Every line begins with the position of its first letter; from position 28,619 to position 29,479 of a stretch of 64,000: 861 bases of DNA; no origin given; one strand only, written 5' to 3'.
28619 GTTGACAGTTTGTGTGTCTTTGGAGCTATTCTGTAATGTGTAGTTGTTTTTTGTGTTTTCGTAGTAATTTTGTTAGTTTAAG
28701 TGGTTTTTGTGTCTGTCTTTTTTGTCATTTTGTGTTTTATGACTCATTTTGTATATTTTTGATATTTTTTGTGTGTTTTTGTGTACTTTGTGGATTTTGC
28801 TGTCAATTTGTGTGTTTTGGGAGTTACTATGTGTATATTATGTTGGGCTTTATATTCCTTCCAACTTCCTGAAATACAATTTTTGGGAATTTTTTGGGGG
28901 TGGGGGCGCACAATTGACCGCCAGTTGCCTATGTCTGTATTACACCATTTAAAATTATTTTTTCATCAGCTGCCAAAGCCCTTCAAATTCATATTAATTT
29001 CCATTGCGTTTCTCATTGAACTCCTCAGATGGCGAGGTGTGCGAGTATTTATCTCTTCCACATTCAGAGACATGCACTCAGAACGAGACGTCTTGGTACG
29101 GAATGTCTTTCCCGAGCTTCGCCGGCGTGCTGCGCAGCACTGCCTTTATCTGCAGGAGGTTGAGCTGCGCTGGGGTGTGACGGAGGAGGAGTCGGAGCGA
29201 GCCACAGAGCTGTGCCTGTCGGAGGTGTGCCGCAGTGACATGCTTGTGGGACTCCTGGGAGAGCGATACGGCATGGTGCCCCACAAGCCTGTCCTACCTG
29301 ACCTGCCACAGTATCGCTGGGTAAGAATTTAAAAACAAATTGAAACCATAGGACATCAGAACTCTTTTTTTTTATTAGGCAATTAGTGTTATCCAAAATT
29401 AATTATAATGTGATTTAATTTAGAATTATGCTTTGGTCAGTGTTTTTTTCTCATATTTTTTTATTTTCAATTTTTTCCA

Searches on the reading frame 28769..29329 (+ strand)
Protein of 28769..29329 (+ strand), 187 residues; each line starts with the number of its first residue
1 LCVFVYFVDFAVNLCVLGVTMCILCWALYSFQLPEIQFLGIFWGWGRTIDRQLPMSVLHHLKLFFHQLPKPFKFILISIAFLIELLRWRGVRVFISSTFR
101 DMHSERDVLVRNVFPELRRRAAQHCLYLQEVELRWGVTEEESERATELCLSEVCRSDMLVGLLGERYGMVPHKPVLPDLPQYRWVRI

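Call 13: search_protein_families(library=pfam, proteins=[window:28769-29329:+], max_evalue=0.01)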
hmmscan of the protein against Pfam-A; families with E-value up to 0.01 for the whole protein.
seq(187 aa): 1 family
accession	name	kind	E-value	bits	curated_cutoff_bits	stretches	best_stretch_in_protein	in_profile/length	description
PF13271.11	DUF4062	-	2.1e-13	50.7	24.7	1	92-171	1-68/82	Domain of unknown function (DUF4062)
